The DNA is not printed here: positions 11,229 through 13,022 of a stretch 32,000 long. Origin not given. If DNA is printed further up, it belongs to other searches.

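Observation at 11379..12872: Stand-alone octaheme HAO-family cytochrome retaining the P460 cross-link tyrosine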

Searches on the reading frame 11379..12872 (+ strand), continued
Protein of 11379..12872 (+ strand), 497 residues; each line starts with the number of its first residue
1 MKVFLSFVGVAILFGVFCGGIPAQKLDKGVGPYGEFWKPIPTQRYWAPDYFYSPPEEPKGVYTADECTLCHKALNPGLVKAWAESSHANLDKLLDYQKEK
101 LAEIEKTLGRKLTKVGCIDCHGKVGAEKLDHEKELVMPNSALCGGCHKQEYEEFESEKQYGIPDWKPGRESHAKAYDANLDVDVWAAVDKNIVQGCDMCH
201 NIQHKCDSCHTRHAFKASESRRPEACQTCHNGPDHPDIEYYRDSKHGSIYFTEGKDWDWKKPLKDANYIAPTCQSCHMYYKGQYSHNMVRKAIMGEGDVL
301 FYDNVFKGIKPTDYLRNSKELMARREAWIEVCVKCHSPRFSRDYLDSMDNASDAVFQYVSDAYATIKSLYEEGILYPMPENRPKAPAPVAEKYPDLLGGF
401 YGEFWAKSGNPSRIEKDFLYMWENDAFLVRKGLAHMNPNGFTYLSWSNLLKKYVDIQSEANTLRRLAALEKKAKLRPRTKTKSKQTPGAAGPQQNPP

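Call 32: search_solved_structures(query=window:11379-12872:+, max_evalue=1e-50, show_alignments=5)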
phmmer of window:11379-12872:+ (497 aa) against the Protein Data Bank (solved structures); distinct sequences matched with E-value up to 1e-50: 6.
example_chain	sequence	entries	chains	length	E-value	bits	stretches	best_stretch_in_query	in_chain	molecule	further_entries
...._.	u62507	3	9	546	1.4e-104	353.7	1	28-474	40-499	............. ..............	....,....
6m0p_A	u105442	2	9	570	1.6e-104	353.5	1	28-474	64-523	Aerobic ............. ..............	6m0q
1fgj_A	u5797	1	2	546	3e-104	352.6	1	28-474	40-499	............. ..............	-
6h5l_A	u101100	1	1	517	2.4e-79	270.4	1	26-392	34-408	Similar to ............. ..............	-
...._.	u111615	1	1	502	8.3e-63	215.8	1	26-478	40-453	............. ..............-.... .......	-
4n4j_A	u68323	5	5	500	1.6e-62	214.9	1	12-478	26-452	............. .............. | Similar to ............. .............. hao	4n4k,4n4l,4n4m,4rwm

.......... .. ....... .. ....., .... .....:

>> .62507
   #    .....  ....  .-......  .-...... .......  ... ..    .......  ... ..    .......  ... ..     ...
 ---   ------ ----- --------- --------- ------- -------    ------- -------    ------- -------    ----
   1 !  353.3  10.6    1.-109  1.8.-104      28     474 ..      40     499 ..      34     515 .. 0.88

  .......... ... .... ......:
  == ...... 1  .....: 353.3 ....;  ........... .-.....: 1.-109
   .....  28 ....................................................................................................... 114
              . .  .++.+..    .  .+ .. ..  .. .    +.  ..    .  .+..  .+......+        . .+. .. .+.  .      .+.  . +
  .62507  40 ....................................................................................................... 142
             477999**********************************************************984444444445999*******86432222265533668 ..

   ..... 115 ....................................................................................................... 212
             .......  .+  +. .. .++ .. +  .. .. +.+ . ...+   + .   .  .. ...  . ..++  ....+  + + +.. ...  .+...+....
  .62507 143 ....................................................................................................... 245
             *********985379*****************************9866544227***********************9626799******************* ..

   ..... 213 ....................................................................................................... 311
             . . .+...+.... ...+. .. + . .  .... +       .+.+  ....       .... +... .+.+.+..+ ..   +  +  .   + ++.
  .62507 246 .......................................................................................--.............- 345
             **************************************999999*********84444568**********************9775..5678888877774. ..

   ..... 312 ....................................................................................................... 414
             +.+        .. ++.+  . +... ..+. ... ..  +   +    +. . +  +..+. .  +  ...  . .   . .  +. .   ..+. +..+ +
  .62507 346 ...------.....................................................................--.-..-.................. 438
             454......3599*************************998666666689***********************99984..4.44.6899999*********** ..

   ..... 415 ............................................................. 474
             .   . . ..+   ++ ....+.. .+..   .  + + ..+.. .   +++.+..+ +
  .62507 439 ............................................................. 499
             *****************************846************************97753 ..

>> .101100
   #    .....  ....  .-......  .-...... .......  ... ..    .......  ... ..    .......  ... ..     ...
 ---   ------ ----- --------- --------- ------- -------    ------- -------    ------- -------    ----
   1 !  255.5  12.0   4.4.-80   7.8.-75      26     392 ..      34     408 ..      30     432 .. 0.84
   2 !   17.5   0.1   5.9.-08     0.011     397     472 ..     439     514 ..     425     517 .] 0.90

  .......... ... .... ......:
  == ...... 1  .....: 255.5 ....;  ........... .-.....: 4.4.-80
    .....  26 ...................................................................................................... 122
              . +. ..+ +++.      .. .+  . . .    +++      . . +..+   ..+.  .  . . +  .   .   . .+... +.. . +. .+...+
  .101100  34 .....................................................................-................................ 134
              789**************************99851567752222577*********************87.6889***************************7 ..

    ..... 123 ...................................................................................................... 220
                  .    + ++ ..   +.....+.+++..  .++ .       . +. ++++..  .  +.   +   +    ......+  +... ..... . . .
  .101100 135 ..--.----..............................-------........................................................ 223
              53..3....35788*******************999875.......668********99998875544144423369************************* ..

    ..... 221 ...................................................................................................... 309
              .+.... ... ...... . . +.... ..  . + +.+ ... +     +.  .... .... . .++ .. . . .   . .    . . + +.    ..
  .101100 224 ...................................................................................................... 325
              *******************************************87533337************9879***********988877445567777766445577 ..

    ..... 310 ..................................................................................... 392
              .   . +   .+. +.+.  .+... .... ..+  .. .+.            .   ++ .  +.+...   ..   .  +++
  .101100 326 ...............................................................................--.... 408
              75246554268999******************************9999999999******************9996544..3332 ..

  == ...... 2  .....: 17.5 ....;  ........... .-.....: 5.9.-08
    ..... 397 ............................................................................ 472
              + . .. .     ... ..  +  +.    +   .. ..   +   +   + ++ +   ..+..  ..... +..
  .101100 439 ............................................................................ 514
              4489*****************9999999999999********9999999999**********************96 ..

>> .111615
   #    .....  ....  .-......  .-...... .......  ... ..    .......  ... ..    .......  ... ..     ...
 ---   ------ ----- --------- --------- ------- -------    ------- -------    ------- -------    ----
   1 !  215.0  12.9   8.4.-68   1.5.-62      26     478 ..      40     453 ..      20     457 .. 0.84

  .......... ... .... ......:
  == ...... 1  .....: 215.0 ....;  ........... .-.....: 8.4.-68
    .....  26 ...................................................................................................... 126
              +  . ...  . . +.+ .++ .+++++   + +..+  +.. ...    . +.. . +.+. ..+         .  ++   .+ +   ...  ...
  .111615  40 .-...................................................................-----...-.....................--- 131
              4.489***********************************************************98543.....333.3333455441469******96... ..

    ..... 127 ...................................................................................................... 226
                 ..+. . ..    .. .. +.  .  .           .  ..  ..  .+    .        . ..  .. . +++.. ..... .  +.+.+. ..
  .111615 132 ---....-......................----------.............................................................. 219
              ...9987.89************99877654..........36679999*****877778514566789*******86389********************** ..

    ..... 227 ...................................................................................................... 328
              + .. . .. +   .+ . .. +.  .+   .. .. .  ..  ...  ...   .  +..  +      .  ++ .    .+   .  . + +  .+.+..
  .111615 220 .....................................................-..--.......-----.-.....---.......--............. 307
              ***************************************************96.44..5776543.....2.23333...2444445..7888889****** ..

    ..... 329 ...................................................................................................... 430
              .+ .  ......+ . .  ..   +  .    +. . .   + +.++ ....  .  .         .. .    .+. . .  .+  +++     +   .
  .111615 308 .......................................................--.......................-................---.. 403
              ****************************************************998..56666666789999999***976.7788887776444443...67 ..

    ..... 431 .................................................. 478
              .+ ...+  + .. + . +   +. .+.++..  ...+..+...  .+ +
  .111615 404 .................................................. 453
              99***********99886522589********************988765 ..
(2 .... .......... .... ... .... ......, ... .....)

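Call 48: predict_structure(alignment_id=A1)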
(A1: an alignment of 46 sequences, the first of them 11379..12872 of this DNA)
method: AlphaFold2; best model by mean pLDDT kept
length: 497 residues; sequences in the alignment: 46
mean_pLDDT: 64.4   pTM: 0.57
mean pLDDT of the five models: 64.4, 63.0, 60.2, 59.5, 59.0
residues with pLDDT >= 90: 36; 70-90: 184; 50-70: 133; < 50: 144
segments of 3 or more residues with pLDDT < 50: 19-26, 28-48, 172-221, 225-242, 270-274, 387-404, 437-442, 490-497
pLDDT, mean of each block of 10 residues (from residue 1): 79 67 44 40 45 74 91 76 74 78 86 83 88 79 76 68 58 42 35 29 33 39 46 38 51 59 55 55 61 54 76 85 83 68 77 87 90 76 52 36 46 82 74 53 69 95 92 73 50 47
secondary structure, 60 per line:
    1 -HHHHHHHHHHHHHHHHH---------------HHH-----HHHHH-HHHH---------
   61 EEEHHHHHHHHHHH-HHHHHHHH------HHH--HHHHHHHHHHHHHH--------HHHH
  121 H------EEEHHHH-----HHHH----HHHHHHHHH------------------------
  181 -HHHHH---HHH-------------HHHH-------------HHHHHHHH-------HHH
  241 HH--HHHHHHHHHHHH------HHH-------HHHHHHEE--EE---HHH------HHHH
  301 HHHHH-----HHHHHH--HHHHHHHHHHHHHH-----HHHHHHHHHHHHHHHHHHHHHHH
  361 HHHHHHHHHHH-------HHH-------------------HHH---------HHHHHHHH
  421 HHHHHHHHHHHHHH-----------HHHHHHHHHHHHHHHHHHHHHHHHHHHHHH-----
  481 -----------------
elements in order: H2-18 H42-46 H48-51 E61-63 H64-74 H76-83 H95-108 H117-121 E128-130 H131-134 H140-143 H148-156 H182-186 H206-209 H223-230 H238-242 H245-256 H273-278 H297-305 H311-316 H319-332 H338-371 H413-434 H446-475

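Call 50: search_protein_families(library=pfam, proteins=[L050:4233-5519:+, L050:5770-6909:+, L050:7286-8545:-, L050:9591-11087:-, L035:7300-7635:+], max_evalue=0.001)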
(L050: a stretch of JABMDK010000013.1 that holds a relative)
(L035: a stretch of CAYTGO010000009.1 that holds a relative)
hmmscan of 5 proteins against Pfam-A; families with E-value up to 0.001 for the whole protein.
L050:4233-5519:+ (428 aa): 13 families
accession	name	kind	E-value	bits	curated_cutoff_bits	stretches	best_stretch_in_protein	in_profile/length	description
PF23892.1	Ig_CycH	-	7.1e-30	103.4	27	1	319-424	1-108/108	Cytochrome c-type biogenesis protein H Ig-like domain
PF23914.1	TPR_CcmH_CycH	-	1.4e-26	93.7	42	1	137-270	24-157/158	Cytochrome c-type biogenesis protein H TPR domain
PF13432.12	TPR_16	-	2.4e-11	44.3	32.7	2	221-267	18-63/65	Tetratricopeptide repeat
PF07719.23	TPR_2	-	1e-10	41.3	27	1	166-196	4-34/34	Tetratricopeptide repeat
PF13431.12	TPR_17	-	3e-10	40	24.4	0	186-213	2-28/34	Tetratricopeptide repeat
PF14559.12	TPR_19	-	6.5e-09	36.4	25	1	174-207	2-35/68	Tetratricopeptide repeat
PF00515.34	TPR_1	-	2.6e-07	30.6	27.8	1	166-196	4-34/34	Tetratricopeptide repeat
PF13181.12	TPR_8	-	6.3e-07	29.5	25.7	1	166-196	4-34/34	Tetratricopeptide repeat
PF13428.12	TPR_14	-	2.1e-06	28.3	23.5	1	166-205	4-43/44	Tetratricopeptide repeat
PF13176.12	TPR_7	-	8.2e-05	22.8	27.9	0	166-196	2-34/36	Tetratricopeptide repeat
PF25063.1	ARM_TT21_C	-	0.0002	21.7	35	0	220-263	115-158/209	Tetratricopeptide repeat protein 21 C-terminal ARM domain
PF13414.12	TPR_11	-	0.00025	21.1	26.8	0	171-200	2-31/42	TPR repeat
PF13429.12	TPR_15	-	0.00037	20.5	26.2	1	140-208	194-259/280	Tetratricopeptide repeat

L050:5770-6909:+ (379 aa): 6 families
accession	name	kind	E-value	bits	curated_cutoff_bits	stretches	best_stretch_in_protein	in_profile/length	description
PF13447.11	Multi-haem_cyto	-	6.5e-70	235.9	21.9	1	153-332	1-188/269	Seven times multi-haem cytochrome CxxCH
PF14522.11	Cytochrome_C7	-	4e-08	33.4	24.8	0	83-99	36-52/67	Cytochrome c7 and related cytochrome c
PF14537.11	Cytochrom_c3_2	-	1.1e-06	29.4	25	0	243-321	6-68/79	Cytochrome c3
PF09699.15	Paired_CXXCH_1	-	6.8e-06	26.1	20.6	0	153-189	5-38/41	Doubled CXXCH motif (Paired_CXXCH_1)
PF03264.19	Cytochrom_NNT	-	0.00022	21.4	24.1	0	81-113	29-59/174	NapC/NirT cytochrome c family, N-terminal region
PF13435.11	Cytochrome_C554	-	0.00073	20.9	20.8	0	90-162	1-84/84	Cytochrome c554 and c-prime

L050:7286-8545:- (419 aa): 1 family
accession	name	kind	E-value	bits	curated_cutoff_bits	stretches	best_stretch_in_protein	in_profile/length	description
PF04744.17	Monooxygenase_B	-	1.9e-153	511.7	22.7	1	35-414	1-380/380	Monooxygenase subunit B protein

L050:9591-11087:- (498 aa): 3 families
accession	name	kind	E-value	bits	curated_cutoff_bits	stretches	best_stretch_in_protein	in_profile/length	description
PF05425.18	CopD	-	1.6e-20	73.9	32.1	1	190-293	3-105/105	Copper resistance protein D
PF13442.11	Cytochrome_CBB3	-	0.00054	20.7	27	0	395-441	3-50/68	Cytochrome C oxidase, cbb3-type, subunit III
PF00034.26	Cytochrom_C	-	0.00065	21.4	21.3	1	395-428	1-34/90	Cytochrome c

L035:7300-7635:+ (111 aa): 0 families
